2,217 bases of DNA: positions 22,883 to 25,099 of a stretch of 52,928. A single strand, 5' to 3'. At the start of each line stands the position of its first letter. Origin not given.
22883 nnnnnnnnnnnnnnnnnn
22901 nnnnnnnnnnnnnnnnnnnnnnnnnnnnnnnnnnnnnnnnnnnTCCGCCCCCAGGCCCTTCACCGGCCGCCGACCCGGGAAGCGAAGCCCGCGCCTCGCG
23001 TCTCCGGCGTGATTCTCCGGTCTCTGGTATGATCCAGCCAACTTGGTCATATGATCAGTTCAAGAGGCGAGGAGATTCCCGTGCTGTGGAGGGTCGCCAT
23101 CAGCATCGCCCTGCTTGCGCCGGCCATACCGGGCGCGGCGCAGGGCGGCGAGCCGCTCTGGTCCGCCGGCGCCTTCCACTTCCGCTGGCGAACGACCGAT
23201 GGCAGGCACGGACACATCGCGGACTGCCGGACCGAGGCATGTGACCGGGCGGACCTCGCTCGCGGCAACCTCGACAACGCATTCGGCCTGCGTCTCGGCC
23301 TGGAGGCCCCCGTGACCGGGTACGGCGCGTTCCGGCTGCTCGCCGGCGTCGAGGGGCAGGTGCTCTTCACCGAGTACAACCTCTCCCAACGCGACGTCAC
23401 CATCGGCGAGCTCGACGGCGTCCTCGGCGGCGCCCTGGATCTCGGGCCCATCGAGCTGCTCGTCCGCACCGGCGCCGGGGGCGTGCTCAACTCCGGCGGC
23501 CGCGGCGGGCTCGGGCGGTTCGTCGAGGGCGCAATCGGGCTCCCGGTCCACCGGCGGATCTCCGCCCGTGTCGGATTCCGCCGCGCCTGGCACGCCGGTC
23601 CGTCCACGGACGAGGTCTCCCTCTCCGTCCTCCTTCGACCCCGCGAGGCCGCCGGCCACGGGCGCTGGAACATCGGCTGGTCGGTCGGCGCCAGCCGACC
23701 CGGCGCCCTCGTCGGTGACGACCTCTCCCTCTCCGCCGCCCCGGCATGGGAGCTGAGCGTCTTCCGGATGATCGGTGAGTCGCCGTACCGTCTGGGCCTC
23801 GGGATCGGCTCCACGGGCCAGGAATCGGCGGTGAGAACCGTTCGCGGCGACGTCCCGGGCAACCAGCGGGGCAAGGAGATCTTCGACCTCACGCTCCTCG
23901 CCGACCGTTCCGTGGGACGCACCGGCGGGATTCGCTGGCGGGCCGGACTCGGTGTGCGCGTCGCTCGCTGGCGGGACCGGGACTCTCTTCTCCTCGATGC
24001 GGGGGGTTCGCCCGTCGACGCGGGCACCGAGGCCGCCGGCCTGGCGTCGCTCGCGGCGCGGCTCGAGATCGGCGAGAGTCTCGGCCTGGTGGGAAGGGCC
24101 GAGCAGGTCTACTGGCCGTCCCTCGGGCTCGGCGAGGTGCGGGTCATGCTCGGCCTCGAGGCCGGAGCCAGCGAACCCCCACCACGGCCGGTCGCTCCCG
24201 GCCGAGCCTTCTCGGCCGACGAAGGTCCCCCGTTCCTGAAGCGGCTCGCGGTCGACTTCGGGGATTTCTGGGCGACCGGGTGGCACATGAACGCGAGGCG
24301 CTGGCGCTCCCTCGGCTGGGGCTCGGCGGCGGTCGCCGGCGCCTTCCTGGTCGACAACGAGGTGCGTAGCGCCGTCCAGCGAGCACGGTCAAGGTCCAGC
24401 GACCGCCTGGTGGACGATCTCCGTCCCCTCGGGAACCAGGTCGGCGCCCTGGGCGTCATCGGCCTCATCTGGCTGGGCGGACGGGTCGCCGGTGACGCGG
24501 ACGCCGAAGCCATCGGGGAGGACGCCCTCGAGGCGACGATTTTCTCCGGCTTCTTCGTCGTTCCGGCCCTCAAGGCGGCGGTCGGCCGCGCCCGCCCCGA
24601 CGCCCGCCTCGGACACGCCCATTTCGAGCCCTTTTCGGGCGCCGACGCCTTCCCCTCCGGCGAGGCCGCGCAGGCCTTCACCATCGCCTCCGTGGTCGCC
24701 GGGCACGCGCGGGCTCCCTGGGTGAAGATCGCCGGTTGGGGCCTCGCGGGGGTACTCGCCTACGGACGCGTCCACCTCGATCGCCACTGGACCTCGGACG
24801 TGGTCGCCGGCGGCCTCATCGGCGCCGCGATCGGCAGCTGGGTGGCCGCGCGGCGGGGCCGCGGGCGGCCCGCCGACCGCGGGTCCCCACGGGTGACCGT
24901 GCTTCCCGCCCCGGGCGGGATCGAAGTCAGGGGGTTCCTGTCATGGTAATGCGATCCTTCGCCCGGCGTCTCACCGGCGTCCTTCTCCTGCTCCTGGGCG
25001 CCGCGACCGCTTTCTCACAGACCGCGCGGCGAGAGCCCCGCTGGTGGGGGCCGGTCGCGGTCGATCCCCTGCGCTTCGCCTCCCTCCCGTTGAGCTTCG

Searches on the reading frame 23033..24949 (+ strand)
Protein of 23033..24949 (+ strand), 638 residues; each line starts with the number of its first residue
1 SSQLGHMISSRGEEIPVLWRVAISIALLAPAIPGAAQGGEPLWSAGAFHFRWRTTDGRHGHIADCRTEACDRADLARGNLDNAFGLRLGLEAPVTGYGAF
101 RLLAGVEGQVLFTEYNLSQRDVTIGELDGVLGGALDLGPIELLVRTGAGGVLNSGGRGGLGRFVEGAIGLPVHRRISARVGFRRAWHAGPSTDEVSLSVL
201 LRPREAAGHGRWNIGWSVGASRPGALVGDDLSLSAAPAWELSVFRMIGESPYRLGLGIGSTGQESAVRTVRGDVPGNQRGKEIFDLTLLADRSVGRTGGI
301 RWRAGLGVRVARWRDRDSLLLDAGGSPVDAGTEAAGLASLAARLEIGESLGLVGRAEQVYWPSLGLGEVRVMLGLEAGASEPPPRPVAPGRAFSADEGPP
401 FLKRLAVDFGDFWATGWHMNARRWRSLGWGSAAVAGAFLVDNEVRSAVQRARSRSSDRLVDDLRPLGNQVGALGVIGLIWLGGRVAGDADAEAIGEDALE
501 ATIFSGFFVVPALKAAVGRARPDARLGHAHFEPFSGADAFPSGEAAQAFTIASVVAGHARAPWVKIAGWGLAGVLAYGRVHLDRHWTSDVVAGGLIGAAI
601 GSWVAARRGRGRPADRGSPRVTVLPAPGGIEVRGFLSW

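Call 70: search_protein_families(library=pfam, proteins=[window:23033-24949:+], max_evalue=0.00001)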
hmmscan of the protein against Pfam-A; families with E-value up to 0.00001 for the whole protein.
window:23033-24949:+ (638 aa): 1 family
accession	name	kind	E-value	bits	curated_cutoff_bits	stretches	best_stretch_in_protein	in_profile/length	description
PF01569.27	PAP2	-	4.8e-16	59.1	27.2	1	501-605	8-122/130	PAP2 superfamily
